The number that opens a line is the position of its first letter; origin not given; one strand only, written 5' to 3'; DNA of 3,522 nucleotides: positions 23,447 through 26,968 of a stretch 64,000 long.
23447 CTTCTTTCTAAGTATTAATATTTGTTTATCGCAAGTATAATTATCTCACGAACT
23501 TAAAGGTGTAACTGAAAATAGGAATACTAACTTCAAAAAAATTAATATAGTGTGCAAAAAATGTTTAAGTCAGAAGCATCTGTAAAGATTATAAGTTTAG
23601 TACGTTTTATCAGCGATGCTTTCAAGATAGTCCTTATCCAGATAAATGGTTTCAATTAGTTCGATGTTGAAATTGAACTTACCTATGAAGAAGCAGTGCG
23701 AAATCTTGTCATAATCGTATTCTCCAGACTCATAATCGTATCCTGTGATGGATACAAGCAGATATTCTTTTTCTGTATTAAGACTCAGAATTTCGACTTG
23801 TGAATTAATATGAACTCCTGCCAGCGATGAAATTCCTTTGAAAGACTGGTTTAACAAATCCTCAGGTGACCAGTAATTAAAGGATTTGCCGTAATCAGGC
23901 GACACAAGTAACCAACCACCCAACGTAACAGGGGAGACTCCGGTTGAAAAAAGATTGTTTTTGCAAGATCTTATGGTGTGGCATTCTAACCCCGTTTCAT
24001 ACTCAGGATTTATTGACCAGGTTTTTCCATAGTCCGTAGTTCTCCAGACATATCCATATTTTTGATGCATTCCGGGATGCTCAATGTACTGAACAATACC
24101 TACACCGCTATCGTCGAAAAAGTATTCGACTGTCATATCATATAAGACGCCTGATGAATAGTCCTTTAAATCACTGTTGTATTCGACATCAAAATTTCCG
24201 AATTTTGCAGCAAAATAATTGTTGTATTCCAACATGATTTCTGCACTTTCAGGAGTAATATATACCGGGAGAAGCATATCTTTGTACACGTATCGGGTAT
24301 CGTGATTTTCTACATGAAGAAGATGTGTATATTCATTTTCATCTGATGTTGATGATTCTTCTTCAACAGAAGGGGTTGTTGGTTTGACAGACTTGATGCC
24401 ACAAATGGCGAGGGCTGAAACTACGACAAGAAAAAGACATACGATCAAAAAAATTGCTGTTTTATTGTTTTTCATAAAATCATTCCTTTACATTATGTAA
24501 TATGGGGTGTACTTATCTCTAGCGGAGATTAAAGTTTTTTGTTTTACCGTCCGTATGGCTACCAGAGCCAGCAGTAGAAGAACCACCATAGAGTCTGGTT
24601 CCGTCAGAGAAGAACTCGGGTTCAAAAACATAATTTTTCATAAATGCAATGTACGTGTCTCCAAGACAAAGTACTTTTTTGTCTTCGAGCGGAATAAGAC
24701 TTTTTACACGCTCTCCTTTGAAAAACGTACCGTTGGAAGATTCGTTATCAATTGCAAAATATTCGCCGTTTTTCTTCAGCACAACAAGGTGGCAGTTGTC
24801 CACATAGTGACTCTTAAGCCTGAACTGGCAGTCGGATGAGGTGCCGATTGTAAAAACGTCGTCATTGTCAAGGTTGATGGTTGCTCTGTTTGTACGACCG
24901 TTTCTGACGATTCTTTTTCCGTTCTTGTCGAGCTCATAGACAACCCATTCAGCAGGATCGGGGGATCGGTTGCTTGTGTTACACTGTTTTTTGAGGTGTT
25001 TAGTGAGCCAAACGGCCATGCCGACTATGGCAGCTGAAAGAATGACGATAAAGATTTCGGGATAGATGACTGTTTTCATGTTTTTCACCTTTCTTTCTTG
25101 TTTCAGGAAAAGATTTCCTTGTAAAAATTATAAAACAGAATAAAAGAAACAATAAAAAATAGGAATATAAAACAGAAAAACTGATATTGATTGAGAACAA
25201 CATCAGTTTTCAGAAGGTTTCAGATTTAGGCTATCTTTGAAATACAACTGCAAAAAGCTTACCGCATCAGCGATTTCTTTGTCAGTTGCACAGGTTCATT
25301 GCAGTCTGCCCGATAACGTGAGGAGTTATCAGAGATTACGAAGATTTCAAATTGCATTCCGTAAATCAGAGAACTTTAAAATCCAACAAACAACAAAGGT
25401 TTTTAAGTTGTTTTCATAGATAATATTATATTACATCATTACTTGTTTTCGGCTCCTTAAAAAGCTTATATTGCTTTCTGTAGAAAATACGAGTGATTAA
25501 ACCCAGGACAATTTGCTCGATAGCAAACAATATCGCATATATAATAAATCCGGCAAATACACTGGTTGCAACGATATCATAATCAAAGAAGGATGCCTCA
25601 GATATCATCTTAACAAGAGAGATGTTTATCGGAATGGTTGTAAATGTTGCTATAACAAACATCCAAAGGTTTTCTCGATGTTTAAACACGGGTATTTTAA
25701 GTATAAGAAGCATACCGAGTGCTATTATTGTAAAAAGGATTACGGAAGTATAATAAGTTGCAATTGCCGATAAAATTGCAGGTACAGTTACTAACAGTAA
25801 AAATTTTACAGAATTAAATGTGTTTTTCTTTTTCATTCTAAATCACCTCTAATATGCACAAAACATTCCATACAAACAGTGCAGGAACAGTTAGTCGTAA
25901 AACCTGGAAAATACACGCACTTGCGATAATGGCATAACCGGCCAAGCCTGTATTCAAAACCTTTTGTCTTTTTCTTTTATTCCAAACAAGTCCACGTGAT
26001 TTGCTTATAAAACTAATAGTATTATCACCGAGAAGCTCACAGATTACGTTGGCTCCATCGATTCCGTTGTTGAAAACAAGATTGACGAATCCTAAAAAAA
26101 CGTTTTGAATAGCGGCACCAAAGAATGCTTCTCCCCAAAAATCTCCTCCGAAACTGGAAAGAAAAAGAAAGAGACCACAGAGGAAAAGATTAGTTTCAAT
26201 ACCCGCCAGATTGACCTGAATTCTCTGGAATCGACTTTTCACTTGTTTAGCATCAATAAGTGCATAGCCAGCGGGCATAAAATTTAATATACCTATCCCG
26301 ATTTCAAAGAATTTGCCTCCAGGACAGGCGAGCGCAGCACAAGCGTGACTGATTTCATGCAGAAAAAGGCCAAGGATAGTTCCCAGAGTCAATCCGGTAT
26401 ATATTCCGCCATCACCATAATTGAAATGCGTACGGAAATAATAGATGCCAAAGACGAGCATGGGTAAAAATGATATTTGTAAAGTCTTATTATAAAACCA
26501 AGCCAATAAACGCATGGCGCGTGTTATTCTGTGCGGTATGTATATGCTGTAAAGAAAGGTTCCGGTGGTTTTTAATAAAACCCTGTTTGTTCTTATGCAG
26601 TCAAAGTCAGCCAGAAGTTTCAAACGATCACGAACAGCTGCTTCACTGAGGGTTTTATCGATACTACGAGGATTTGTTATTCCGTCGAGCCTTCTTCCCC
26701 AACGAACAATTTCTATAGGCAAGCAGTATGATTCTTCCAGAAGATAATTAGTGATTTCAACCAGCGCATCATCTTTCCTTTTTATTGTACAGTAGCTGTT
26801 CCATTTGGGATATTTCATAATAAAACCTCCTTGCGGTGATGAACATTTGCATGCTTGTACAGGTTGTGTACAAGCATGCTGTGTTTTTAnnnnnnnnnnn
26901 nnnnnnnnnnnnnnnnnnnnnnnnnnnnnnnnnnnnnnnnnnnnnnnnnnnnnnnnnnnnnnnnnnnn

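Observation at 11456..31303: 20-kb co-directional supercluster: an actinobacterial-type FHA/PP2C/SEDS/bPBP/kinase module, expanded into paralog sets and linked to a tandem-AAA+ Lon and an S2P-like protease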

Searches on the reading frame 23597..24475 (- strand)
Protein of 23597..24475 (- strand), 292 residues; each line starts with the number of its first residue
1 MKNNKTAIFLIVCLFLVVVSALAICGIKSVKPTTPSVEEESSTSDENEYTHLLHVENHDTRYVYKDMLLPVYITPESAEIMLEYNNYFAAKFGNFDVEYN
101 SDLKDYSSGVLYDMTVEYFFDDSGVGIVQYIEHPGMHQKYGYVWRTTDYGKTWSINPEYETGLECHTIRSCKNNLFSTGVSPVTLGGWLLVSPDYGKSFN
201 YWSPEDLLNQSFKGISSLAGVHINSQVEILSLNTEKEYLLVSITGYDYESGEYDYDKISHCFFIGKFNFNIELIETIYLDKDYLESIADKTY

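Call 5: search_protein_families(library=pfam, max_evalue=0.01, proteins=[window:23597-24475:-])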
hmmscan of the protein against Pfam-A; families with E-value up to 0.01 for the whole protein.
window:23597-24475:- (292 aa): 0 families

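Call 22: search_protein_families(library=pfam, max_evalue=5, proteins=[window:23597-24475:-])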
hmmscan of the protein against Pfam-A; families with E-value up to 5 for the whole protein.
window:23597-24475:- (292 aa): 2 families
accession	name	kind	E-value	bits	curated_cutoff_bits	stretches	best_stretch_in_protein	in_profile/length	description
PF15899.11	BNR_6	-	0.016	15.7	27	0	144-153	2-11/14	BNR-Asp box repeat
PF02012.26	BNR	-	0.09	13.3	27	1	144-154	1-11/12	BNR/Asp-box repeat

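Call 23: search_protein_families(library=padloc, max_evalue=0.01, proteins=[window:23597-24475:-])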
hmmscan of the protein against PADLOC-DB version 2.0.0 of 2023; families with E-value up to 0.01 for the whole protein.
window:23597-24475:- (292 aa): 0 families

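Call 85: search_protein_families(library=ncbifam, max_evalue=0.001, proteins=[window:23597-24475:-])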
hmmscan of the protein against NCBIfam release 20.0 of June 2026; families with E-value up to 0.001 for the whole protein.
window:23597-24475:- (292 aa): 0 families

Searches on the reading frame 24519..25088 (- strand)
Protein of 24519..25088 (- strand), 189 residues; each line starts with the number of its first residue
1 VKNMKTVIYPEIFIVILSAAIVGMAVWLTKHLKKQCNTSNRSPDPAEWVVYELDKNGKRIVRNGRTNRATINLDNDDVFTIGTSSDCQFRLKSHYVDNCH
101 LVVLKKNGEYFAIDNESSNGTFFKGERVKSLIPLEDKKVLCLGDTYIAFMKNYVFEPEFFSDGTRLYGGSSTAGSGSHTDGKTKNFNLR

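Call 5: search_protein_families(library=pfam, max_evalue=0.01, proteins=[window:24519-25088:-])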
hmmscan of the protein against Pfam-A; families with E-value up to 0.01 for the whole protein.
window:24519-25088:- (189 aa): 2 families
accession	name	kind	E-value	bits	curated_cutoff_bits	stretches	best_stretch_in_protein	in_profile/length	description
PF00498.31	FHA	-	3.5e-11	43.8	20.7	1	80-143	2-67/67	FHA domain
PF16697.10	Yop-YscD_cpl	-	1.4e-06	28.9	33.2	1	63-151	4-92/94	Inner membrane component of T3SS, cytoplasmic domain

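Call 71: search_solved_structures(query=window:24519-25088:-, max_evalue=1, show_alignments=2)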
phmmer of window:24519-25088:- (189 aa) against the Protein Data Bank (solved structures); distinct sequences matched with E-value up to 1: 8.
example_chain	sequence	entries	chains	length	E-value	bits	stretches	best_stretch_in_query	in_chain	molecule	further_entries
6cah_A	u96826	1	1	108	0.066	16.1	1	78-150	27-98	ABC transporter ATP-binding/permease protein Rv1747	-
3hx1_A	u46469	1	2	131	0.088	15.7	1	75-130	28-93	Slr1951 protein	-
6ccd_A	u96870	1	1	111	0.093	15.6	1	81-137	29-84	ABC transporter ATP-binding/permease protein Rv1747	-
2f8m_A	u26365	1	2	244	0.24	14.3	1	77-133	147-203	ribose 5-phosphate isomerase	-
4jon_A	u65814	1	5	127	0.28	14.1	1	81-130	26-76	Centrosomal protein of 170 kDa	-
2fez_A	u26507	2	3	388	0.39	13.6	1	81-144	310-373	Probable regulatory protein embR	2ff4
3po8_A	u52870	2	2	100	0.63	12.9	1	80-147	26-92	Putative uncharacterized protein TB39.8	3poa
2lc1_A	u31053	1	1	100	0.69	12.8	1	80-147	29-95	Putative uncharacterized protein TB39.8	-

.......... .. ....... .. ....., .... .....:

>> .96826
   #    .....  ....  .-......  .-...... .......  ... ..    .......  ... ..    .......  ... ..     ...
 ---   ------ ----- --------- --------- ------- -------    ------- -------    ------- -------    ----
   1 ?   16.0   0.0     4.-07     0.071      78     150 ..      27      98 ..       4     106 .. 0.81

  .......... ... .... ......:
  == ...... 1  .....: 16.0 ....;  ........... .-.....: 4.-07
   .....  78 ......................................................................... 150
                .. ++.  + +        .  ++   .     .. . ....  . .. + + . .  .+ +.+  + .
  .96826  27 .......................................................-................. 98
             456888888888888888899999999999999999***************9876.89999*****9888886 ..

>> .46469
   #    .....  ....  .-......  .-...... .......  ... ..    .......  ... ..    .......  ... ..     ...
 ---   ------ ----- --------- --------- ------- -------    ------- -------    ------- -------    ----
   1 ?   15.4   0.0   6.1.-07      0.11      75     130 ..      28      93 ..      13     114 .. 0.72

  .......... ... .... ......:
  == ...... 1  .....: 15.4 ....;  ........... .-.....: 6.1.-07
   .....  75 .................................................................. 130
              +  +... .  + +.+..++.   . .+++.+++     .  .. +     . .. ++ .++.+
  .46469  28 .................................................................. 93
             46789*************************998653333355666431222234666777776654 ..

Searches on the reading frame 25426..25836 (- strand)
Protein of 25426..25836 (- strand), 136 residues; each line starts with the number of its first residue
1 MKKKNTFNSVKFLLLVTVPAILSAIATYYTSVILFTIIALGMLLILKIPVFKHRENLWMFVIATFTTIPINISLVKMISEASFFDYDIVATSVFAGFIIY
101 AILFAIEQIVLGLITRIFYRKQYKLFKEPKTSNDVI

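Call 5: search_protein_families(library=pfam, max_evalue=0.01, proteins=[window:25426-25836:-])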
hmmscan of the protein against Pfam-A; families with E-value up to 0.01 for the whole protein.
window:25426-25836:- (136 aa): 0 families

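Call 22: search_protein_families(library=pfam, max_evalue=5, proteins=[window:25426-25836:-])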
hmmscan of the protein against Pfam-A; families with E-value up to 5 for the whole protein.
window:25426-25836:- (136 aa): 1 family
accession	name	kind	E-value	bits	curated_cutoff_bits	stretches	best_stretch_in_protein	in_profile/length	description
PF03526.18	Microcin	-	0.063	13.6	25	1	104-130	25-51/55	Colicin E1 (microcin) immunity protein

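Call 23: search_protein_families(library=padloc, max_evalue=0.01, proteins=[window:25426-25836:-])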
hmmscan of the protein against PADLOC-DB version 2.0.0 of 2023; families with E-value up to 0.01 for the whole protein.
window:25426-25836:- (136 aa): 0 families

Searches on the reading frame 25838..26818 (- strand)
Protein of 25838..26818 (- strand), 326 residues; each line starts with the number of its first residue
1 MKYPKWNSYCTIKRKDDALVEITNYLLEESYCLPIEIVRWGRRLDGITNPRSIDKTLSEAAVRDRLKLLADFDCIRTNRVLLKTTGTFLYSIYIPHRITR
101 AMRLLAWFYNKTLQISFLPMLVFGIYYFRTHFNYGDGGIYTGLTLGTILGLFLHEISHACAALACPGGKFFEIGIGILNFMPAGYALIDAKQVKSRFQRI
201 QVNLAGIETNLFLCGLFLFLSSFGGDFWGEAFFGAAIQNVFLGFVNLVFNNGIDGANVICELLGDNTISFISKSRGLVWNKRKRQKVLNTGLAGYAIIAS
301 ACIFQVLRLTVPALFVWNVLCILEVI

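Call 5: search_protein_families(library=pfam, max_evalue=0.01, proteins=[window:25838-26818:-])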
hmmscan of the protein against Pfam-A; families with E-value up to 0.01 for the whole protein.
window:25838-26818:- (326 aa): 1 family
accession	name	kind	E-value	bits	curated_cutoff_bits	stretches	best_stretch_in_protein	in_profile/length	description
PF02163.28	Peptidase_M50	-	0.00016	21.5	27.2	1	148-221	7-100/221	Peptidase family M50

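Call 22: search_protein_families(library=pfam, max_evalue=5, proteins=[window:25838-26818:-])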
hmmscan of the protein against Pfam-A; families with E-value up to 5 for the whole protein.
window:25838-26818:- (326 aa): 2 families
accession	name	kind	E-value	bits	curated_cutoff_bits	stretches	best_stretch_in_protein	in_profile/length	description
PF02163.28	Peptidase_M50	-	0.00016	21.5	27.2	1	148-221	7-100/221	Peptidase family M50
PF11667.14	DUF3267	-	0.088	13.6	27.1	1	148-246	2-93/108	Putative zincin peptidase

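Call 23: search_protein_families(library=padloc, max_evalue=0.01, proteins=[window:25838-26818:-])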
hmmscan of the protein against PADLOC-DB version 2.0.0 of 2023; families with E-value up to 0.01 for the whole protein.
window:25838-26818:- (326 aa): 0 families

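Call 85: search_protein_families(library=ncbifam, max_evalue=0.001, proteins=[window:25838-26818:-])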
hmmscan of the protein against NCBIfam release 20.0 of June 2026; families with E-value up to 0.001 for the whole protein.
window:25838-26818:- (326 aa): 1 family
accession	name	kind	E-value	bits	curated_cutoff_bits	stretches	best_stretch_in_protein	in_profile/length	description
NF041824.1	daptide_HExxH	equivalog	9.7e-10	38.1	300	1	139-248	159-269/379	daptide biosynthesis intramembrane metalloprotease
